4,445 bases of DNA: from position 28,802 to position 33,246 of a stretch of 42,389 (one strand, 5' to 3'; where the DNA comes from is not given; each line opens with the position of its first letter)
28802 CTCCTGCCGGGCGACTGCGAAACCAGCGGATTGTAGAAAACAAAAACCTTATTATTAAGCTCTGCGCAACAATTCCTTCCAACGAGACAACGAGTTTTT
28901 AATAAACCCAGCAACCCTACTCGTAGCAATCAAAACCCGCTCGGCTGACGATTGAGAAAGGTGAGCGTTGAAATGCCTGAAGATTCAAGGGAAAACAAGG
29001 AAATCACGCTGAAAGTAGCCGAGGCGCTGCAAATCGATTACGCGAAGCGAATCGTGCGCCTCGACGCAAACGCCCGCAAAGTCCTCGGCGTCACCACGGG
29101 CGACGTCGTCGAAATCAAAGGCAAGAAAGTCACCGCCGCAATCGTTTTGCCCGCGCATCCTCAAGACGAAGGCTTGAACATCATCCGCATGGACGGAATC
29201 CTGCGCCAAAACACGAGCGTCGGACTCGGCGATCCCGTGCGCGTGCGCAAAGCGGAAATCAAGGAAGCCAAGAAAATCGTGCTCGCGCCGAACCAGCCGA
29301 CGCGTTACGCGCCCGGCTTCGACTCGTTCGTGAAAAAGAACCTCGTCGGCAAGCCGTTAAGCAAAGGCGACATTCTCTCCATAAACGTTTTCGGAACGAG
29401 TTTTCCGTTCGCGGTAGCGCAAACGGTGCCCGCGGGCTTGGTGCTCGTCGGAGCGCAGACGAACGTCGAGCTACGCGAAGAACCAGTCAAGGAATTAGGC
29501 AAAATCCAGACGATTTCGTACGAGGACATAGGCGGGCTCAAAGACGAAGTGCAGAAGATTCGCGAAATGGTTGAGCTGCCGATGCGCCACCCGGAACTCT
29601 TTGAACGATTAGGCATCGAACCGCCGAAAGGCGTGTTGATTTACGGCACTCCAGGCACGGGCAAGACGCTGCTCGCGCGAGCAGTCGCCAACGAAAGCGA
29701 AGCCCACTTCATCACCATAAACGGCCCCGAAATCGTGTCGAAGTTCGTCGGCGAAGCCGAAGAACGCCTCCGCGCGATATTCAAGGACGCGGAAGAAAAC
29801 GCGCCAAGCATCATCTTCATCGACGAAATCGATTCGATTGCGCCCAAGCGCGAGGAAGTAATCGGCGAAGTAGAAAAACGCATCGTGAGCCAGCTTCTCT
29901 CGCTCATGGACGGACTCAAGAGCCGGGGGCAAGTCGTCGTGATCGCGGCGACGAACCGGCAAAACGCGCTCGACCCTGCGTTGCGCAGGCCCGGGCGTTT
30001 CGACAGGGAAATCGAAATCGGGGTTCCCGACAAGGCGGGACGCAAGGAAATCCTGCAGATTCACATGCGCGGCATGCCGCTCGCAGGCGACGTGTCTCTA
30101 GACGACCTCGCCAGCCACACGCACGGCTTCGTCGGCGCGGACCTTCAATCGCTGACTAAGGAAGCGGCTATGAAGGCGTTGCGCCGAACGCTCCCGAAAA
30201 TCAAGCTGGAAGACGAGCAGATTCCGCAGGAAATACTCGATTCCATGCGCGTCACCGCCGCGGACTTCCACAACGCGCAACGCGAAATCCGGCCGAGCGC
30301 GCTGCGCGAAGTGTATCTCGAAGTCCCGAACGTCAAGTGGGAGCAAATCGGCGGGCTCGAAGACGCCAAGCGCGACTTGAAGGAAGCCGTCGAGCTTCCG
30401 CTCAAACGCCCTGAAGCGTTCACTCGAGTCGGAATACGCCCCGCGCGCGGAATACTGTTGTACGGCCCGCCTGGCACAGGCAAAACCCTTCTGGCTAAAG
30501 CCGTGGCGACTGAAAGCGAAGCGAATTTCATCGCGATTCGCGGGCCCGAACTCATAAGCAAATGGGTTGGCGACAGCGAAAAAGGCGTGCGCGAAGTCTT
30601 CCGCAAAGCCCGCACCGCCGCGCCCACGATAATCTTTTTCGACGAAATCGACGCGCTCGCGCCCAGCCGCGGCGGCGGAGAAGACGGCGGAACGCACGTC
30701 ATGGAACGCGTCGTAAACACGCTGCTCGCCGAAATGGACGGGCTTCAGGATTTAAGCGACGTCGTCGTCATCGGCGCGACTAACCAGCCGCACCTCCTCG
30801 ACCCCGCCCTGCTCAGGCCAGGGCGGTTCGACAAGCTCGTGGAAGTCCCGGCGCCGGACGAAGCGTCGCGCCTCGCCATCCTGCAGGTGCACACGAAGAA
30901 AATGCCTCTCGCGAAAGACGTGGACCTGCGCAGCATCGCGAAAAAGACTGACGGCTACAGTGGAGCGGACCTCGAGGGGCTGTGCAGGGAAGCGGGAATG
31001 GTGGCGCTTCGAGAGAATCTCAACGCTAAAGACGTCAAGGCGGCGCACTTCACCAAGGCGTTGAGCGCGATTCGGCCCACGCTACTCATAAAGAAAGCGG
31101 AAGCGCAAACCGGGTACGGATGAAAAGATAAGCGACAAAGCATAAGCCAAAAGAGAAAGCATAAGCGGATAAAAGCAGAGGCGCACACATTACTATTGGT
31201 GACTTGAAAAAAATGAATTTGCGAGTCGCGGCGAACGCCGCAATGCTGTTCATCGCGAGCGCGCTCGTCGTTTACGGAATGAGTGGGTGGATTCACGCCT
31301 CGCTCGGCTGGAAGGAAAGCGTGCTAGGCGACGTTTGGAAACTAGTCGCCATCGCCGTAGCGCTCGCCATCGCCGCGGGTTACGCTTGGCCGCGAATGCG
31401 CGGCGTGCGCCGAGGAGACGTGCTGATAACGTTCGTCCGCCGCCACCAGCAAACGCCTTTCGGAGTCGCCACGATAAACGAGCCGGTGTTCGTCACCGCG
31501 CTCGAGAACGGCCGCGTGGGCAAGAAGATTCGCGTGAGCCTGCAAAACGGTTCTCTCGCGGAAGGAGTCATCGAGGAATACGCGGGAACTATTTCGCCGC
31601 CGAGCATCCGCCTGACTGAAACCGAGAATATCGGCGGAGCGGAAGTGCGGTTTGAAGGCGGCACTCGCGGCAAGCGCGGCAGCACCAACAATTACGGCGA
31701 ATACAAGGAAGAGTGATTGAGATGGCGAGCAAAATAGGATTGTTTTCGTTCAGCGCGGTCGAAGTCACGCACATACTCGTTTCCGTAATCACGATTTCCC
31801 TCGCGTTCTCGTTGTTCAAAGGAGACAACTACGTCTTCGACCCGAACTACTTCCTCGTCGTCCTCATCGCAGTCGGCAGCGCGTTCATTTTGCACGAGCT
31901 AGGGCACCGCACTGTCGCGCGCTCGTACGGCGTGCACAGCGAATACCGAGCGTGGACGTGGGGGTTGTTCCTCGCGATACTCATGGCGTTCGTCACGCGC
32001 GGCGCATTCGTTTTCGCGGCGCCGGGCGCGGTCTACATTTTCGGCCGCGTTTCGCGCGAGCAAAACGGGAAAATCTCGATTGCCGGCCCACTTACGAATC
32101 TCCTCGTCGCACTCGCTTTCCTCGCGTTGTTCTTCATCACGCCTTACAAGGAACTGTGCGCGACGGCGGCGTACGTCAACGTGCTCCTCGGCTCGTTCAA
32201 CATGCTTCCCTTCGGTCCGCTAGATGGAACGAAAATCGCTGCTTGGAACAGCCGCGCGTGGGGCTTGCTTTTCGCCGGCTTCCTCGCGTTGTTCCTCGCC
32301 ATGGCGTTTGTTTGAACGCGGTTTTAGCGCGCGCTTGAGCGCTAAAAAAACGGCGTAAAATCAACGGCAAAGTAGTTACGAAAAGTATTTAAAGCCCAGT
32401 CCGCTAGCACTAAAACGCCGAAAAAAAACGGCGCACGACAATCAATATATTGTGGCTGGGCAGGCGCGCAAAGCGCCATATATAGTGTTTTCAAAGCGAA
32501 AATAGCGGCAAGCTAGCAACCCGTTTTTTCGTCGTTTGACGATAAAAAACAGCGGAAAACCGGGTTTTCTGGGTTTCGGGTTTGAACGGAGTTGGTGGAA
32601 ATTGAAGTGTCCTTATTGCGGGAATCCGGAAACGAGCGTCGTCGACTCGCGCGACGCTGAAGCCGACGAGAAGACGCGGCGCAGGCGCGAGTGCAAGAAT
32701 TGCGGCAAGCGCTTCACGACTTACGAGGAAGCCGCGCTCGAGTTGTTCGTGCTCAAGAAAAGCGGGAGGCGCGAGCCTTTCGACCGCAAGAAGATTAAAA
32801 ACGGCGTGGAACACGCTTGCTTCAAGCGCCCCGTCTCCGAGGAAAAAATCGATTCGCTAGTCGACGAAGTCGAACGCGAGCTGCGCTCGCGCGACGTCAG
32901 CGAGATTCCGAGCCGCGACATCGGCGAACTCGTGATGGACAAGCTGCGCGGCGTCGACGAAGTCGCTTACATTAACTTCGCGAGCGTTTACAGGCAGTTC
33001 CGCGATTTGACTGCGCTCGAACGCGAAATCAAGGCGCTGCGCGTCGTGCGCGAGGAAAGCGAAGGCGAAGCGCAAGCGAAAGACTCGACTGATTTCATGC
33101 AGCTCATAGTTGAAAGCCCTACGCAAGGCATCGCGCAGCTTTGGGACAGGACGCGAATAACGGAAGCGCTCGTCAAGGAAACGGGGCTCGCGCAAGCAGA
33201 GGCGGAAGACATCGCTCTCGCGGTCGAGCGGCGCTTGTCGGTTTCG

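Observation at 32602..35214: A complete NrdR repressor module fused in frame to the class III ribonucleotide reductase it would be expected to regulate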

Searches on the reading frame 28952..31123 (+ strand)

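Call 21: search_protein_families(library=pfam, proteins=[window:28952-31123:+], max_evalue=0.01)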
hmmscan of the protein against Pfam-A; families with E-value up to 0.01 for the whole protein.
window:28952-31123:+ (723 aa): 49 families (the best 25 are shown)
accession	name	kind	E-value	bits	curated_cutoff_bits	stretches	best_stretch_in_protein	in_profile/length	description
PF00004.35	AAA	-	2.1e-96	319.8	21.2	2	228-357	1-130/131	ATPase family associated with various cellular activities (AAA)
PF17862.7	AAA_lid_3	-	3.6e-35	119.5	27.2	2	656-701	1-44/45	AAA+ lid domain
PF02359.24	CDC48_N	-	1.1e-26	93.2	35.1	1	19-102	1-84/85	Cell division protein 48 (CDC48), N-terminal domain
PF13191.12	AAA_16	-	1.8e-16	61.5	32.6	2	216-330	15-136/167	AAA ATPase domain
PF05496.18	RuvB_N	-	5.1e-16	59.3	27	2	226-305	34-105/159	Holliday junction DNA helicase RuvB P-loop domain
PF02933.23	CDC48_2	-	7.8e-16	57.9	22.4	1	121-181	4-64/64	Cell division protein 48 (CDC48), domain 2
PF07724.20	AAA_2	-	2.3e-12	47.7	27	2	228-321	6-101/166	AAA domain (Cdc48 subfamily)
PF13401.12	AAA_22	-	2.6e-11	44.4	27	1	228-297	8-65/130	AAA domain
PF06068.19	TIP49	-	1.1e-10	41.7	23.8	2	498-553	50-106/347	TIP49 P-loop domain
PF07728.20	AAA_5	-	1.8e-10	41.4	22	2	227-346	1-137/139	AAA domain (dynein-related subfamily)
PF13173.12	AAA_14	-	2.5e-10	40.9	27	2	228-296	5-74/129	AAA domain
PF13671.12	AAA_33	-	1.3e-08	35.7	27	1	228-339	2-83/143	AAA domain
PF23902.1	AAA_lid_PRS2_C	-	1.8e-08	34.8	34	1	639-674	3-38/73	PRS2 AAA+ lid C-terminal domain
PF20720.3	nSTAND3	-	3.8e-08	33.6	27.2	1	228-368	20-149/155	Novel STAND NTPase 3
PF00158.32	Sigma54_activat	-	4.8e-08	33.3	20.2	1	226-336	23-143/168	Sigma-54 interaction domain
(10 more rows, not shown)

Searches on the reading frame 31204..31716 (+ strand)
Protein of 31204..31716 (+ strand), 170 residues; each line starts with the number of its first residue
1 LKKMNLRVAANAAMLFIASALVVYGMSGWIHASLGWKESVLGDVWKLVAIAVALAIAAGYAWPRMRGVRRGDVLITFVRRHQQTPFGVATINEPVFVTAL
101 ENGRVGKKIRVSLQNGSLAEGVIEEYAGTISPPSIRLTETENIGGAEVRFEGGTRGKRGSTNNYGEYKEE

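Call 21: search_protein_families(library=pfam, proteins=[window:31204-31716:+], max_evalue=0.01)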
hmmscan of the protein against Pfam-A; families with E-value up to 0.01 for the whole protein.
window:31204-31716:+ (170 aa): 1 family
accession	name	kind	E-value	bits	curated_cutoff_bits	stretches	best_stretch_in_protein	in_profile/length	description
PF11992.13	TgpA_N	-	0.0052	16.3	30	1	12-67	127-186/333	TgpA N-terminal domain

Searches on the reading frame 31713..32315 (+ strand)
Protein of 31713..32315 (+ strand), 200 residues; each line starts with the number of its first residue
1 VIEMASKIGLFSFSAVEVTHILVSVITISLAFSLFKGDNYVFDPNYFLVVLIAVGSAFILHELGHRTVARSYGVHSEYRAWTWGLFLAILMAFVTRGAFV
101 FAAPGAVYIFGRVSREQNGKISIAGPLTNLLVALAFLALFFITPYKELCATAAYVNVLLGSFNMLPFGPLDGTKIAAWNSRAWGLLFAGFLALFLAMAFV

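Call 21: search_protein_families(library=pfam, proteins=[window:31713-32315:+], max_evalue=0.01)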
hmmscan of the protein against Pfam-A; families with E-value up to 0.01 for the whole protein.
window:31713-32315:+ (200 aa): 1 family
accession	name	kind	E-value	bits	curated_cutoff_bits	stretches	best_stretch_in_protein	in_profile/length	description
PF02163.28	Peptidase_M50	-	4.2e-14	52.9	27.2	2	50-142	2-102/221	Peptidase family M50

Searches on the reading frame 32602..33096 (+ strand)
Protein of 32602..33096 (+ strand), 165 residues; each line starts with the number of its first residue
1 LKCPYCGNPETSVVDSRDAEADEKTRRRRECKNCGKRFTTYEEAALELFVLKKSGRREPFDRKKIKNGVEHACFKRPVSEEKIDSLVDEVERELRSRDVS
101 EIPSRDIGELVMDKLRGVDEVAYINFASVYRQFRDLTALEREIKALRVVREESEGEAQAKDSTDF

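Call 3: search_protein_families(library=pfam, proteins=[window:32602-33096:+], max_evalue=0.01)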
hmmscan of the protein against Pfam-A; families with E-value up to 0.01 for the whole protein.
window:32602-33096:+ (165 aa): 5 families
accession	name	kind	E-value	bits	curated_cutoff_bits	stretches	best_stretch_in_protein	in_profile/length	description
PF03477.21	ATP-cone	-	2.1e-25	89.5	25.8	1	49-135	2-87/88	ATP cone domain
PF22811.2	Zn_ribbon_NrdR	-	4.4e-20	71.8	27.2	1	1-42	1-42/42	Transcriptional repressor NrdR-like, N-terminal domain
PF01096.23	Zn_ribbon_TFIIS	-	6e-06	26.4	21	1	2-39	2-39/39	Transcription factor S-II (TFIIS)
PF08271.17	Zn_Ribbon_TF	-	4.6e-05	23.3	29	0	1-20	1-19/43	TFIIB zinc-binding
PF13248.11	Zn_ribbon_3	-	0.0012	18.7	27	0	2-12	4-15/26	zinc-ribbon domain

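Call 4: search_protein_families(library=ncbifam, proteins=[window:32602-33096:+], max_evalue=0.01)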
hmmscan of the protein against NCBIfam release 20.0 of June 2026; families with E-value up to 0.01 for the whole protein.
window:32602-33096:+ (165 aa): 7 families
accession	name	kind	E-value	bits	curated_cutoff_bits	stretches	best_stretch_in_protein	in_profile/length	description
TIGR00244.1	TIGR00244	equivalog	1.2e-49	168.2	124.65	1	1-146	1-147/147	transcriptional regulator NrdR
NF006732.0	PRK09263.1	equivalog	2.9e-05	22.7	657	1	48-142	3-93/712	anaerobic ribonucleoside-triphosphate reductase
NF005497.0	PRK07111.1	equivalog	6.8e-05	21.4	764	1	48-145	3-99/746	anaerobic ribonucleoside triphosphate reductase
TIGR03655.1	anti_R_Lar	subfamily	7.5e-05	23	39.6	1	2-41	3-41/55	Lar family restriction alleviation protein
NF047912.1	ECs_2282_CxxC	subfamily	0.00035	20.4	37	1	1-39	3-38/60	ECs_2282 family putative zinc-binding protein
NF005010.0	PRK06406.1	subfamily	0.00067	18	1125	1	50-149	7-107/771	vitamin B12-dependent ribonucleotide reductase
NF009028.0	PRK12364.1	equivalog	0.0011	17.1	1377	1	50-135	3-89/842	ribonucleoside-diphosphate reductase subunit alpha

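Call 20: search_solved_structures(query=window:32602-33096:+, max_evalue=0.001, show_alignments=2)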
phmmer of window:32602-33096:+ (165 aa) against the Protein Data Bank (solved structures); distinct sequences matched with E-value up to 0.001: 5.
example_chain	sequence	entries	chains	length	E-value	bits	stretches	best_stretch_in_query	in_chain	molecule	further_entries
9fxk_A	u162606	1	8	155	2.2e-34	122.2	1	1-146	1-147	Transcriptional repressor NrdR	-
9gex_A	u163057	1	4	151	2.9e-34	121.8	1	1-145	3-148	Transcriptional repressor NrdR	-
9fvr_A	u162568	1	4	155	3e-34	121.7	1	1-146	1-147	Transcriptional repressor NrdR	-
7p37_A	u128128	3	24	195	3.8e-34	121.4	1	1-149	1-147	Transcriptional repressor NrdR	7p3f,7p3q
9fzf_A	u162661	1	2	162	3.9e-34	121.3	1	1-146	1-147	Transcriptional repressor NrdR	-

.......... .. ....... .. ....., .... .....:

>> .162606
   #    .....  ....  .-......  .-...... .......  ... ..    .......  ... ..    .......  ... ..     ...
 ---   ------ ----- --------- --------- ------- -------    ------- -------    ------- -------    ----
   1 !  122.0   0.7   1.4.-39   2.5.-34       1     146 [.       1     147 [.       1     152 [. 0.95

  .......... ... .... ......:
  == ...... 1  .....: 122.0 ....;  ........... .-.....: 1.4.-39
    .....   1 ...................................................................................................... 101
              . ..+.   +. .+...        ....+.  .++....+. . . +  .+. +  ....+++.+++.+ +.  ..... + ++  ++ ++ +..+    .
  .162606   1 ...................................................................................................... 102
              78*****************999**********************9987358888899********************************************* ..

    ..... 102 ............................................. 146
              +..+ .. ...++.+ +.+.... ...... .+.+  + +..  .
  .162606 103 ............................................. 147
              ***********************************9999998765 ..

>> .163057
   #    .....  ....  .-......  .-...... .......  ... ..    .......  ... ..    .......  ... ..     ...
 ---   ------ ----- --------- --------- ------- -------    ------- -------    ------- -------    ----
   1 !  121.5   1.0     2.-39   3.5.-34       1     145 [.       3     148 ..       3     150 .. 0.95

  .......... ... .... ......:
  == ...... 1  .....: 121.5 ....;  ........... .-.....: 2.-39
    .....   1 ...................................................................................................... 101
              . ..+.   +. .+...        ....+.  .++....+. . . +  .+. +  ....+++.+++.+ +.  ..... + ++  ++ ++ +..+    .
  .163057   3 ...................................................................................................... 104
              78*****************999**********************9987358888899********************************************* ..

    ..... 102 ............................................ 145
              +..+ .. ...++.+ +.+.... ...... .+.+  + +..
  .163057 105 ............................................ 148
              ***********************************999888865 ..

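Call 71: search_protein_representatives(protein=window:32602-33096:+)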
Query: 165 residues. Proteins with E-value up to 0.001 (for the whole library): 10419; up to 1e-10: 4410; up to 1e-30: 330. The best 150 are listed.
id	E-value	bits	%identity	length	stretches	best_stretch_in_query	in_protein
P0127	2.7e-63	229.0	51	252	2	1-146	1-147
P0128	1.7e-60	219.9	49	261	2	12-146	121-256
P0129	9.4e-52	191.6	57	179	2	1-124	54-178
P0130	9.6e-45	168.8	53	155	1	1-146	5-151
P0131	2.3e-44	167.6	47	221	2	28-149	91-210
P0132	2.5e-44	167.5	52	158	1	1-155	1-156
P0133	1.2e-43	165.2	54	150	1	1-146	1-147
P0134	1.8e-43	164.6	54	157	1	1-150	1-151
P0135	2.1e-43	164.5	54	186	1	1-148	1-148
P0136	7.0e-43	162.8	42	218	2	1-157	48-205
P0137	8.0e-43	162.6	54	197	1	1-147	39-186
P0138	1.0e-42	162.3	55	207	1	1-144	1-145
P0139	1.5e-42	161.7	52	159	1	1-148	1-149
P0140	5.2e-42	159.9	52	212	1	1-146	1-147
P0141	1.2e-41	158.8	54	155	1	1-147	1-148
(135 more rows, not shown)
